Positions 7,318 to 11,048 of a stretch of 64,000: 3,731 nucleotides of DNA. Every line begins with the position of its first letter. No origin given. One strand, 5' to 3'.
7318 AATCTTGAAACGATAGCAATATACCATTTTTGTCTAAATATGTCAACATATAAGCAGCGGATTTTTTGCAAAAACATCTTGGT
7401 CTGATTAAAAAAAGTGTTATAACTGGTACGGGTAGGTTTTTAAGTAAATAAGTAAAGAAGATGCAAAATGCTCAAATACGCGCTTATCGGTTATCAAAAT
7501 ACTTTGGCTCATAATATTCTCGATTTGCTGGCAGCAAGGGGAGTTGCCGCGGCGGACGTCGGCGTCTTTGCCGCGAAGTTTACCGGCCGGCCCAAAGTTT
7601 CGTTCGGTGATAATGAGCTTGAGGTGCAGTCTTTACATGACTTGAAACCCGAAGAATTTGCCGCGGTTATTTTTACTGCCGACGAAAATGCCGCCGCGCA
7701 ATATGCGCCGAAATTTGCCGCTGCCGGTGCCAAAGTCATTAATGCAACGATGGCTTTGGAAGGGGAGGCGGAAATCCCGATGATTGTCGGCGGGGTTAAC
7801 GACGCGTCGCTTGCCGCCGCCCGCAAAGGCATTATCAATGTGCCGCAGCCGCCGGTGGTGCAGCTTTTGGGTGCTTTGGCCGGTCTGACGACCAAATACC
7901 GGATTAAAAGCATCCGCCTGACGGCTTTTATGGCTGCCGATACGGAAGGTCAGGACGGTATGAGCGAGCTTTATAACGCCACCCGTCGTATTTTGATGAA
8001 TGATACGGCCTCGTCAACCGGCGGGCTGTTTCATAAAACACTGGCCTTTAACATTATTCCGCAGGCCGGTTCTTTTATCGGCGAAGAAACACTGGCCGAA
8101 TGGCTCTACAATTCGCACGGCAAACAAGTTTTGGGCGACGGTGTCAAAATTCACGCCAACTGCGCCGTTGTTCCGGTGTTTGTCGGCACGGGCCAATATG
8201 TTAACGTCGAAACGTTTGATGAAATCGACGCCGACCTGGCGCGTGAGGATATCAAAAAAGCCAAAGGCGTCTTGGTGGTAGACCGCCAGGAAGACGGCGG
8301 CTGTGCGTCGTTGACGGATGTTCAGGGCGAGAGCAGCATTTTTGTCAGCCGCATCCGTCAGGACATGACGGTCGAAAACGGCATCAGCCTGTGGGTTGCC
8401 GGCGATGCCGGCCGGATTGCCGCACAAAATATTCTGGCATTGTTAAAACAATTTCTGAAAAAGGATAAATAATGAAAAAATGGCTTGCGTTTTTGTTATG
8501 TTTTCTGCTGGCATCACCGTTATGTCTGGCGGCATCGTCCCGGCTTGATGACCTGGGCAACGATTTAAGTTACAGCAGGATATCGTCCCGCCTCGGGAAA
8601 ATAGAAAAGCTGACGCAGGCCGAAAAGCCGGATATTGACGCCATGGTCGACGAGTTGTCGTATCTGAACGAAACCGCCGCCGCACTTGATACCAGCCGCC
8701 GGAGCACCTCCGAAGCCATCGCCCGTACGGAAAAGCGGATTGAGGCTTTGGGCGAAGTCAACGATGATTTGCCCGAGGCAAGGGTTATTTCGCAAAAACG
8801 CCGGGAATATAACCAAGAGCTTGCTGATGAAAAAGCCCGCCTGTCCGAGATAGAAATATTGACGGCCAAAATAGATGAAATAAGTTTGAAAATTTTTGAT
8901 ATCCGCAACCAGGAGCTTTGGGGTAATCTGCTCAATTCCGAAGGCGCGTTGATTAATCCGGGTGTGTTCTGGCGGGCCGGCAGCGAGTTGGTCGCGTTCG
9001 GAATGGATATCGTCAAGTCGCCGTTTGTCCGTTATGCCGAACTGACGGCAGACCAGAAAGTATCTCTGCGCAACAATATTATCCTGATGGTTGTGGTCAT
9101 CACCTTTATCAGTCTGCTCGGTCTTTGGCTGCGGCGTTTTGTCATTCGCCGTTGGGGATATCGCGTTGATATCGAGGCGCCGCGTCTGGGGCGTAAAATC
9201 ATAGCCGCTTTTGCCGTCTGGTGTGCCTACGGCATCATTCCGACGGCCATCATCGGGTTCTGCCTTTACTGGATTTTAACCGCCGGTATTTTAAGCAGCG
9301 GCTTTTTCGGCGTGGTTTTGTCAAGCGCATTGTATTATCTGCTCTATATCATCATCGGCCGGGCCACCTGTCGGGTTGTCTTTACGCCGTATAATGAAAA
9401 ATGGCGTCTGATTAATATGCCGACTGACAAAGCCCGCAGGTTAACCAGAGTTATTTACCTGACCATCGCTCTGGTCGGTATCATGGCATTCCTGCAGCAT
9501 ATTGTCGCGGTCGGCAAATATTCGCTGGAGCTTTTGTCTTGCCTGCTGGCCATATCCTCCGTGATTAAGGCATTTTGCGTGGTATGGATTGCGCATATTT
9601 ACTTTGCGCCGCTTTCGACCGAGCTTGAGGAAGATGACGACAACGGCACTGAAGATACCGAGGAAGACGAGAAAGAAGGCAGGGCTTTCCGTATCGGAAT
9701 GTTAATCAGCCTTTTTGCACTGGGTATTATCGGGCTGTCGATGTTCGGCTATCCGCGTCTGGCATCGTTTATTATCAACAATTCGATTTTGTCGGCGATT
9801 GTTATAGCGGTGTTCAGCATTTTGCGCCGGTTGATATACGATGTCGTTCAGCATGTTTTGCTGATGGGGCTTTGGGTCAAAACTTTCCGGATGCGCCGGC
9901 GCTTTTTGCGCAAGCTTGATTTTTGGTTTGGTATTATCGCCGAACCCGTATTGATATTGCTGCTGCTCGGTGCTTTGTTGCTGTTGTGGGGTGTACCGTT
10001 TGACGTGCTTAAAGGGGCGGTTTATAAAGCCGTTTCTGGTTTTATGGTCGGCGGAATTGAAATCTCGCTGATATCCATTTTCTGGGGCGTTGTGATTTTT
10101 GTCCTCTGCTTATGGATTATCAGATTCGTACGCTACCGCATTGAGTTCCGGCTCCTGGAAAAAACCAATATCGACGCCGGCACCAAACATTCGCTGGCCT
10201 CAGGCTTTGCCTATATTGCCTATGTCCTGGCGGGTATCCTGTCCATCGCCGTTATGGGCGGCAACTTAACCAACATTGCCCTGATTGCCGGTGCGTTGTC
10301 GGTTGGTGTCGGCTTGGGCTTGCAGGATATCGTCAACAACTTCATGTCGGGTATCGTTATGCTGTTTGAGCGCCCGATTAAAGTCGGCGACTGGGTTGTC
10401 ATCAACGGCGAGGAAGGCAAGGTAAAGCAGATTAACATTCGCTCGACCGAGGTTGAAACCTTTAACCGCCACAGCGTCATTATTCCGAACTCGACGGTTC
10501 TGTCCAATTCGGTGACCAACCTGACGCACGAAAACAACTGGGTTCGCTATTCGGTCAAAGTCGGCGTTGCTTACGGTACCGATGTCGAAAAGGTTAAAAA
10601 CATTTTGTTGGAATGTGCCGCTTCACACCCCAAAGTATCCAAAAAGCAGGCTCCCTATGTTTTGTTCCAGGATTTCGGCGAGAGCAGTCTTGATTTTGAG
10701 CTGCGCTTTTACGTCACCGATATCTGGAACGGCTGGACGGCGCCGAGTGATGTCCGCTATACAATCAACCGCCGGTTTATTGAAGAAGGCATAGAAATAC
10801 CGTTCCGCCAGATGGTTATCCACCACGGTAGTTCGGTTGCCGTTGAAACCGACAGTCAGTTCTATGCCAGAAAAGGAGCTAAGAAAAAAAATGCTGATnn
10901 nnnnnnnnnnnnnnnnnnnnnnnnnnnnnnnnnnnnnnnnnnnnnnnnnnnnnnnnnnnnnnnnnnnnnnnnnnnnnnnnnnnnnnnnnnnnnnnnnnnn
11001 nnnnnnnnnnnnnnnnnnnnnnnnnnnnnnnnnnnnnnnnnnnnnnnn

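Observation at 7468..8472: Aspartate-semialdehyde dehydrogenase-fold protein with every catalytic motif replaced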

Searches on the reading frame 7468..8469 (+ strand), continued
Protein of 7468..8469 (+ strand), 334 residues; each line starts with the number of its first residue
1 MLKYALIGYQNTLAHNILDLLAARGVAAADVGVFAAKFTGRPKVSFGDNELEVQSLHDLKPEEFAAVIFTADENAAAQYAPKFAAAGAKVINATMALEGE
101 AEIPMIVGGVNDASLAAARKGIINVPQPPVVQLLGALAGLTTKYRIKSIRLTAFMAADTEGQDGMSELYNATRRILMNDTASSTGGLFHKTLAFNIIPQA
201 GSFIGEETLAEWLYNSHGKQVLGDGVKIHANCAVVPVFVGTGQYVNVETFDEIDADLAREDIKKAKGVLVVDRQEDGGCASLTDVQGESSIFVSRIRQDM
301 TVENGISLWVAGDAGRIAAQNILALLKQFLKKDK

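Call 67: find_encoding_contigs(protein=P0076, flank=5000, max_places=2)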
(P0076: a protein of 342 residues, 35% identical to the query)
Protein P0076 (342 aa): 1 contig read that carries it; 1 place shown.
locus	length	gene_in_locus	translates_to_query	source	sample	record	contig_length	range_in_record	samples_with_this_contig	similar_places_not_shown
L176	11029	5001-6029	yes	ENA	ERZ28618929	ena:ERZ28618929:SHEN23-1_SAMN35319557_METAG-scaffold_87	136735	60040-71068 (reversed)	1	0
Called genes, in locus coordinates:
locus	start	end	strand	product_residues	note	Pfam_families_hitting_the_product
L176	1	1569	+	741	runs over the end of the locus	PF26549:Tricorn_N (faint), PF00930:DPPIV_N, PF02129:Peptidase_S15 (weak), PF00326:Peptidase_S9, PF12146:Hydrolase_4 (faint), PF01738:DLH, PF07859:Abhydrolase_3 (weak)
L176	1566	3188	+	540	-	PF01565:FAD_binding_4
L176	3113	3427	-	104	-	-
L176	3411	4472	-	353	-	-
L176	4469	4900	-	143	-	PF14325:DUF4383 (weak)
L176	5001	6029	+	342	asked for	PF01118:Semialdhyde_dh, PF02774:Semialdhyde_dhC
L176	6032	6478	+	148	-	PF04828:GFA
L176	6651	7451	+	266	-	PF13531:SBP_bac_11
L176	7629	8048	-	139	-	PF13622:4HBT_3 (weak), PF03061:4HBT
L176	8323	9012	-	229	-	PF01726:LexA_DNA_bind, PF00717:Peptidase_S24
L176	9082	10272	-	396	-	PF03453:MoeA_N, PF00994:MoCF_biosynth, PF03454:MoeA_C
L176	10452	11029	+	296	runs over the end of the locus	PF04333:MlaA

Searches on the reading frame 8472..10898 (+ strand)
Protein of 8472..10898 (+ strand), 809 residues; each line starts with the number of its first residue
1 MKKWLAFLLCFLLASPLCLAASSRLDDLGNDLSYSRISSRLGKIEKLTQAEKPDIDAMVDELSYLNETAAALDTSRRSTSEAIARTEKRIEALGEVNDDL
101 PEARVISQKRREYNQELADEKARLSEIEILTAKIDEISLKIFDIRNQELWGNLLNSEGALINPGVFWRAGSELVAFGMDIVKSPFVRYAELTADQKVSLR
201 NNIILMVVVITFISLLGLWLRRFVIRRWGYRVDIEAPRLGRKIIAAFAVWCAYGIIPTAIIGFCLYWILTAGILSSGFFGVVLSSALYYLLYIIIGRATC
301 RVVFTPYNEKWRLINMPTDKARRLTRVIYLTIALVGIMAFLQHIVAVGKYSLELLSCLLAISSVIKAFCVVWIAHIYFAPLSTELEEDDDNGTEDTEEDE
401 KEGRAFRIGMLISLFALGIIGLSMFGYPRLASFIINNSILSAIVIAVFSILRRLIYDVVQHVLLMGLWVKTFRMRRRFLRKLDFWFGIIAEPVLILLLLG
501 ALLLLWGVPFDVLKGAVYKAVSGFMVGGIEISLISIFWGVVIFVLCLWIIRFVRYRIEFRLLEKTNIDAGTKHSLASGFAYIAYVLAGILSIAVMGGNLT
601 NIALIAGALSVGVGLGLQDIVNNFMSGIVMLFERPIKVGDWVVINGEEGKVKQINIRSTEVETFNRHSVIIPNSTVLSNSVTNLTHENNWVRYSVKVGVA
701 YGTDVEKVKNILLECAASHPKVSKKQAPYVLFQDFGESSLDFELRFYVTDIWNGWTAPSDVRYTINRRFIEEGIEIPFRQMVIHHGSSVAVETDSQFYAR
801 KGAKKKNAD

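Call 3: search_protein_families(library=pfam, proteins=[window:8472-10898:+], max_evalue=0.01)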
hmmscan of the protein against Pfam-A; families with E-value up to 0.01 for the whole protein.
window:8472-10898:+ (809 aa): 2 families
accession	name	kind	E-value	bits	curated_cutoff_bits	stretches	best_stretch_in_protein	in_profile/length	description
PF00924.24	MS_channel_2nd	-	1.8e-22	79.7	20.2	1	619-686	1-68/68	Mechanosensitive ion channel, beta-domain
PF21082.3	MS_channel_3rd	-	4.3e-18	66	21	1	695-776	3-88/88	Mechanosensitive ion channel MscS, C-terminal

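Call 4: search_protein_families(library=ncbifam, proteins=[window:8472-10898:+], max_evalue=0.01)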
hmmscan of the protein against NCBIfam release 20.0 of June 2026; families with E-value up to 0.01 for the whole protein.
window:8472-10898:+ (809 aa): 5 families
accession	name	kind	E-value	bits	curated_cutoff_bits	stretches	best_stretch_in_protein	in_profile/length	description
NF008438.0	PRK11281.1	equivalog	1.8e-62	211.4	991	1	530-785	833-1088/1113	mechanosensitive channel MscK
NF047602.1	MscsSHelicob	equivalog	1e-37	130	400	1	533-783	10-256/260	small-conductance mechanosensitive channel MscS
NF008180.0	PRK10929.1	equivalog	4.2e-37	127.5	809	1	530-788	830-1088/1109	miniconductance mechanosensitive channel MscM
NF007662.0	PRK10334.1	subfamily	4.3e-27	95.1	321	1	535-785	30-277/286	small-conductance mechanosensitive channel MscS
NF047601.1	MscSThanab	equivalog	2.2e-25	89.7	500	1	568-782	60-273/280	small-conductance mechanosensitive channel MscS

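Call 47: find_related_loci(query=A2, collection=metagenome_contigs, flank=4000)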
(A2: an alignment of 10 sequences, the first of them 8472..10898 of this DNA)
Query A2 (809 aa) in metagenome_contigs; peptide patterns used: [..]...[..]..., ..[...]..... (x = any residue, [..] = any of these).
600 stretches matched a pattern (row limit reached: there are more); 426 encode a relative of the query (tblastn E <= 1e-3); the best 80 are kept; 80 distinct loci.
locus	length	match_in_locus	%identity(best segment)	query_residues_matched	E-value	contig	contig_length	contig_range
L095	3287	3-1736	71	226-809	0e+0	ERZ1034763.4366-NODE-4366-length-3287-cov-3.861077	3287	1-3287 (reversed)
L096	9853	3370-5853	50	1-809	0e+0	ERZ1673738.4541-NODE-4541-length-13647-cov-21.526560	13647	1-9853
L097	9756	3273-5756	50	1-809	0e+0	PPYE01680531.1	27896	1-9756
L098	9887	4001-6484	50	1-809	0e+0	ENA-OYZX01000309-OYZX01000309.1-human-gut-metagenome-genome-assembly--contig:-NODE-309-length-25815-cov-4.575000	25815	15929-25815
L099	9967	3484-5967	49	1-809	0e+0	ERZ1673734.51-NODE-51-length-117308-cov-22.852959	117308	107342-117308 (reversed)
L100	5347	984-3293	50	34-804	0e+0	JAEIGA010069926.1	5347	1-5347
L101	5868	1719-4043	50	31-805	0e+0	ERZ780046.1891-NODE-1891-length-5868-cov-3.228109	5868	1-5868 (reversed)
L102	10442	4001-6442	47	1-800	0e+0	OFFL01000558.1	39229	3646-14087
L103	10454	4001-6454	46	1-808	0e+0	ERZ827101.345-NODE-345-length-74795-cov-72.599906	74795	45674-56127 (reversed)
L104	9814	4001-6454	46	1-808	0e+0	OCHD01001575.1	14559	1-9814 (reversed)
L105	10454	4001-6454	46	1-808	0e+0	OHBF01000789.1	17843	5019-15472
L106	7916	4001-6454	46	1-808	0e+0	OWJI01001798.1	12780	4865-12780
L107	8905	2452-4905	46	1-808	0e+0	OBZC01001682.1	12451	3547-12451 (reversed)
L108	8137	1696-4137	47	1-800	0e+0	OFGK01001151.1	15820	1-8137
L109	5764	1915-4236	47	32-802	0e+0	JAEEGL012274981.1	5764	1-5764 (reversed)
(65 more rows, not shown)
